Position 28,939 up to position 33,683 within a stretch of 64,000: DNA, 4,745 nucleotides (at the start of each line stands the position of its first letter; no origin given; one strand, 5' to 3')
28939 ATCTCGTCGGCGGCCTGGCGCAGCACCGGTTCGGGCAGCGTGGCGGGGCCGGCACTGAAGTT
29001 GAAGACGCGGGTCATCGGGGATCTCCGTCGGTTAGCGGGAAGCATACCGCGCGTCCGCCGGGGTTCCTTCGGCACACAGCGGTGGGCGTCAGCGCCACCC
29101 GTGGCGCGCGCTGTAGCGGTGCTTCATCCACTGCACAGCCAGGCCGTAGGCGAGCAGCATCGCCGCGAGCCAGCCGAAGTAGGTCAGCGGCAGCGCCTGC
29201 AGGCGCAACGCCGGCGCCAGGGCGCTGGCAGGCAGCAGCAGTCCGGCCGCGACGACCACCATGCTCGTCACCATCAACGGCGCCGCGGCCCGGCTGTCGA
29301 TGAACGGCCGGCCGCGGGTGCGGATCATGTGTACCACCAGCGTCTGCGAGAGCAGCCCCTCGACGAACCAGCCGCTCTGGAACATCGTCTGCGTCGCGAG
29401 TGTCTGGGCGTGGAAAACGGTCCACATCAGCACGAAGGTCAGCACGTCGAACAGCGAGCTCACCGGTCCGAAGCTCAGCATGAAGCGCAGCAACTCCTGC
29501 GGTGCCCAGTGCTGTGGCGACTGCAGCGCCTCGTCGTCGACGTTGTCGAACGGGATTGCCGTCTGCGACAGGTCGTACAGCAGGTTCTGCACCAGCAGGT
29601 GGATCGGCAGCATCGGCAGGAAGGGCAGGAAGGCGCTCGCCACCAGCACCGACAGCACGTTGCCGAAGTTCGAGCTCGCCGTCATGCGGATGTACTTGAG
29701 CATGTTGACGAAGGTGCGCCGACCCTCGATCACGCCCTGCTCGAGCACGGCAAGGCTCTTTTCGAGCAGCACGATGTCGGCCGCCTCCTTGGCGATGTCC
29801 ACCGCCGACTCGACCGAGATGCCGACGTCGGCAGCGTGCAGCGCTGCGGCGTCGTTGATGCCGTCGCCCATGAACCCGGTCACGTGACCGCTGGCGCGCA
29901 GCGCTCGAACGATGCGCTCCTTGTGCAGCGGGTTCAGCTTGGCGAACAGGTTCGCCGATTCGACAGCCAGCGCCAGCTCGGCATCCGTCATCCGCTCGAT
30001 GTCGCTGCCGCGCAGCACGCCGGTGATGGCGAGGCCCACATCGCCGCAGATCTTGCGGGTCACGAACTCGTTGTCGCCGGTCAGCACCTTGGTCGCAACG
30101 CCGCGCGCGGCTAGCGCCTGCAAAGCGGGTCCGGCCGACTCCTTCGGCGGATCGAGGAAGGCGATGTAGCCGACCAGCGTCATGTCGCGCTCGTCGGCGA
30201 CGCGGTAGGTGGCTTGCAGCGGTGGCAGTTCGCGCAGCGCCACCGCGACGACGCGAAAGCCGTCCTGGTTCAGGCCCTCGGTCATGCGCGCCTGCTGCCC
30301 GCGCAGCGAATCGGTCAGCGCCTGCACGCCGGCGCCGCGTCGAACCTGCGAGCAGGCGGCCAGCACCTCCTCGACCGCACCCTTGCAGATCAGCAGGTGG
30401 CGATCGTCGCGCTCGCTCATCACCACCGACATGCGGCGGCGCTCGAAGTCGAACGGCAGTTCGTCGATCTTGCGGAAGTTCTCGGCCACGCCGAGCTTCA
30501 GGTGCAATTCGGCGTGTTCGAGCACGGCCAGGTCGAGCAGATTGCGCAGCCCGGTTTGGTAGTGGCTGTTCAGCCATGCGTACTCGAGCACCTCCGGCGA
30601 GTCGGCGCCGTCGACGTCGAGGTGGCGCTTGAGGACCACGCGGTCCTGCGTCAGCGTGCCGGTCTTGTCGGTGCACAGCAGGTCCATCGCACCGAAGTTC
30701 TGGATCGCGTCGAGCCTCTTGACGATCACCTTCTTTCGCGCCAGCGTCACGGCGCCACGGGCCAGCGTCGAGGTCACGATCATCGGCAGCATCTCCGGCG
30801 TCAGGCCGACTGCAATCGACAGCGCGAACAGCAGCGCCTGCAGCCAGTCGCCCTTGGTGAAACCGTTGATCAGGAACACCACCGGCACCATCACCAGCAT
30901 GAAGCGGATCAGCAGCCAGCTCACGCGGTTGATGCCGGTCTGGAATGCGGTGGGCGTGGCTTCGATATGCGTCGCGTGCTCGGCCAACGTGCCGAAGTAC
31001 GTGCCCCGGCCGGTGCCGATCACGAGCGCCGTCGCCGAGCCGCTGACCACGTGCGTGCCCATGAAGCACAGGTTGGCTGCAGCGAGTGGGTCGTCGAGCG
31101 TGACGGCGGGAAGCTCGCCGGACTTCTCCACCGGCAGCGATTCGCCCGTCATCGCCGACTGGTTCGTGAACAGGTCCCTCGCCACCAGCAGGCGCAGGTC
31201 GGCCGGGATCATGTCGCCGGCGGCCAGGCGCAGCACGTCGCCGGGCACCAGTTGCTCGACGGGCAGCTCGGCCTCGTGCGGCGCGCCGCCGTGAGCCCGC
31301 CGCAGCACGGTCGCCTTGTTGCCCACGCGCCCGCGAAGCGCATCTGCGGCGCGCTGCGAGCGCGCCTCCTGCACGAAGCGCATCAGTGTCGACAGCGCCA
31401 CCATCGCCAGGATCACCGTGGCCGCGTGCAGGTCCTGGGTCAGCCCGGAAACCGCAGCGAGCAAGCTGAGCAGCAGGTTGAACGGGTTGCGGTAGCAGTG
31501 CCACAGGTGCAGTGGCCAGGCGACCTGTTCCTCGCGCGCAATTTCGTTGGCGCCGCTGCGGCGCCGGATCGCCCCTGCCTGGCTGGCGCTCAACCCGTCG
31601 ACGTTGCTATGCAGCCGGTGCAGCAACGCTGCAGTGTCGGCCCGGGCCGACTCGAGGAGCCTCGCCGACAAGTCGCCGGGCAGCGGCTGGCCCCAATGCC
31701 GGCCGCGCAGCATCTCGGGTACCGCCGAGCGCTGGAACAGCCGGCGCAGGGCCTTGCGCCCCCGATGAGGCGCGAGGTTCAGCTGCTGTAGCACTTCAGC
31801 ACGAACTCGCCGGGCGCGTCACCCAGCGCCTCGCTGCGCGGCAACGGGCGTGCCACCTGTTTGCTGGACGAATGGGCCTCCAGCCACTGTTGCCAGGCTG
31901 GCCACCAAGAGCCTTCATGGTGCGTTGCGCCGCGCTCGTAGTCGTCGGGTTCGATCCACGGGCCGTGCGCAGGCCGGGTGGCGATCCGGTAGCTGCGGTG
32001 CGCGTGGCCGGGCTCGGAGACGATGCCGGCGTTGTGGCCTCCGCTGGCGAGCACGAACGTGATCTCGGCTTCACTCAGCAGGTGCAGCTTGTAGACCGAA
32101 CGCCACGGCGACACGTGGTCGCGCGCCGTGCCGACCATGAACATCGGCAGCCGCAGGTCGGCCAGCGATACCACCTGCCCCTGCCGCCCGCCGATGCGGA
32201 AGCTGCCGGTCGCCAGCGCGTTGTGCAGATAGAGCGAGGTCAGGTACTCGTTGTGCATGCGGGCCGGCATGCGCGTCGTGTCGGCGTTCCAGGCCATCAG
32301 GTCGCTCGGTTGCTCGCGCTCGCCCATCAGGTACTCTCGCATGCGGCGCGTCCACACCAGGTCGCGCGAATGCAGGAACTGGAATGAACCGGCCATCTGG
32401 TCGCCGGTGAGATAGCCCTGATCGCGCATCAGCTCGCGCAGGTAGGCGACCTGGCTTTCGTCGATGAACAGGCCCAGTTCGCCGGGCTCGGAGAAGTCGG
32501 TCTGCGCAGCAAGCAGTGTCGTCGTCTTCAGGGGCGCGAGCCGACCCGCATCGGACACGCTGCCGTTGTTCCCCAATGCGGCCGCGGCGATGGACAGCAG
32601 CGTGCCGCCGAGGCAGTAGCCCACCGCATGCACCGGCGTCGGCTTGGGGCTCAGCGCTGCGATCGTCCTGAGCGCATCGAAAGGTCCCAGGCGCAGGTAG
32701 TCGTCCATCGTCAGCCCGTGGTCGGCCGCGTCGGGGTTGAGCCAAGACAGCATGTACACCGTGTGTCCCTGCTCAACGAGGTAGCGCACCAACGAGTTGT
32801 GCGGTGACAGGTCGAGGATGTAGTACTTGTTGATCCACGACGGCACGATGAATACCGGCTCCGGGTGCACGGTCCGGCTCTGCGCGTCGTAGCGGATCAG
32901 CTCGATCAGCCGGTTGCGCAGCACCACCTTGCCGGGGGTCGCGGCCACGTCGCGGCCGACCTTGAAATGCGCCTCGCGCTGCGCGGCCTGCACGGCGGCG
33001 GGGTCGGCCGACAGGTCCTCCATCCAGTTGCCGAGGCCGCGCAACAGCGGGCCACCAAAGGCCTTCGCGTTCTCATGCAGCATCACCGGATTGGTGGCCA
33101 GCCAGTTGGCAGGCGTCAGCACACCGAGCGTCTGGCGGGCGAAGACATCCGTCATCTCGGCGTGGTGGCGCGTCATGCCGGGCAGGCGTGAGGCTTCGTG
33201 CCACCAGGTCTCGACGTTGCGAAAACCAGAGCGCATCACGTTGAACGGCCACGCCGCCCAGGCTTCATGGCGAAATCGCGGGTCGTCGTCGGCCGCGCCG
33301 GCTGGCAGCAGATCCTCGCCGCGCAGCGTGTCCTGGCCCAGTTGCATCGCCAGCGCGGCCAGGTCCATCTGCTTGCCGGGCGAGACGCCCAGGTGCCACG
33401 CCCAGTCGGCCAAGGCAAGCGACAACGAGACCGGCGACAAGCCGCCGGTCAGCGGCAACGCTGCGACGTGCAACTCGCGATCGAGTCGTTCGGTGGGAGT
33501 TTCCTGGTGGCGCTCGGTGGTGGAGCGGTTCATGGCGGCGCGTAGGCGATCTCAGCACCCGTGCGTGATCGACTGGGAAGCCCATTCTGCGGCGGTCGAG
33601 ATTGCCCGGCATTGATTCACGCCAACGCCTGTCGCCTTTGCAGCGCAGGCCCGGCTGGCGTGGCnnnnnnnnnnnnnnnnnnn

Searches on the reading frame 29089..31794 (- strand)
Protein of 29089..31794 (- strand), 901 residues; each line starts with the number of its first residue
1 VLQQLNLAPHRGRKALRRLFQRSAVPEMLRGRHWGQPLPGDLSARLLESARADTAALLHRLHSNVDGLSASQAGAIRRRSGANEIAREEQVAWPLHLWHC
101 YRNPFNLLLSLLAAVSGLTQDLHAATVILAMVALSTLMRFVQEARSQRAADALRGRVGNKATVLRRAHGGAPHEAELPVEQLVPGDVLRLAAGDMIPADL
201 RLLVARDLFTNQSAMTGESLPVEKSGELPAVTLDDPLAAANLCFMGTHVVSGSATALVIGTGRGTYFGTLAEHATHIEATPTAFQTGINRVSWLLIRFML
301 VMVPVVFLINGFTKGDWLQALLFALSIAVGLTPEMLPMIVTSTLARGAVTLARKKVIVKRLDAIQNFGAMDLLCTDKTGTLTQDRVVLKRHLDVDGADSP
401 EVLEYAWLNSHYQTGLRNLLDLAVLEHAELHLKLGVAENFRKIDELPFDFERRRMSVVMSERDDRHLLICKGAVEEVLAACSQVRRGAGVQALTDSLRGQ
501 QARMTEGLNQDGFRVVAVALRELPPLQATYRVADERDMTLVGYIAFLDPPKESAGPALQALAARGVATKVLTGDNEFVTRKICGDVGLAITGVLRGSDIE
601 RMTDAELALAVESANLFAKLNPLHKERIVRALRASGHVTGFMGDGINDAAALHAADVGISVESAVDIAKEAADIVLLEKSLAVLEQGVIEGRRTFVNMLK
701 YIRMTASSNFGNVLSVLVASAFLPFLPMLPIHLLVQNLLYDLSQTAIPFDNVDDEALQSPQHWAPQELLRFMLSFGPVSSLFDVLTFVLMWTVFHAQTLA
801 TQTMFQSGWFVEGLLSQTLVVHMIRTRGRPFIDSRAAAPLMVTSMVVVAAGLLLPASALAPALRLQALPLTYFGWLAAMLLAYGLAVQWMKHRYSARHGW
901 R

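Call 39: search_protein_families(library=pfam, proteins=[window:29089-31794:-], max_evalue=0.001)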
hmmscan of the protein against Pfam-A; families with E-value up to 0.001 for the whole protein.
window:29089-31794:- (901 aa): 5 families
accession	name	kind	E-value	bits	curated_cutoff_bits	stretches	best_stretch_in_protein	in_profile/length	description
PF00122.25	E1-E2_ATPase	-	9.7e-39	133.2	28.1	1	161-354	7-181/181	E1-E2 ATPase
PF00689.26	Cation_ATPase_C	-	5.5e-15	56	27.3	1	725-891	1-173/175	Cation transporting ATPase, C-terminus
PF00702.32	Hydrolase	-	9e-14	52.7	26.4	1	370-656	1-191/191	haloacid dehalogenase-like hydrolase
PF13246.12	Cation_ATPase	-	7.5e-11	42.3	21.7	1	434-484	40-91/91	Cation transport ATPase (P-type)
PF00690.31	Cation_ATPase_N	-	4.1e-10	39.6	20.4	1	54-116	6-69/69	Cation transporter/ATPase, N-terminus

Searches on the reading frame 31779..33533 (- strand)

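Call 39: search_protein_families(library=pfam, proteins=[window:31779-33533:-], max_evalue=0.001)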
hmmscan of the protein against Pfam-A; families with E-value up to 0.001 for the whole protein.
window:31779-33533:- (584 aa): 3 families
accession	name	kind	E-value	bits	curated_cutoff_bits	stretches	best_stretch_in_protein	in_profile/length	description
PF07167.19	PhaC_N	-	5.1e-44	150.5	23.7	1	84-252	2-173/173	Poly-beta-hydroxybutyrate polymerase (PhaC) N-terminus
PF12551.13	PHBC_N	-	4.5e-15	55.6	25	1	13-54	2-43/43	Poly-beta-hydroxybutyrate polymerase N terminal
PF00561.26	Abhydrolase_1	-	2.2e-08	34.5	25.8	1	244-504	16-242/245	alpha/beta hydrolase fold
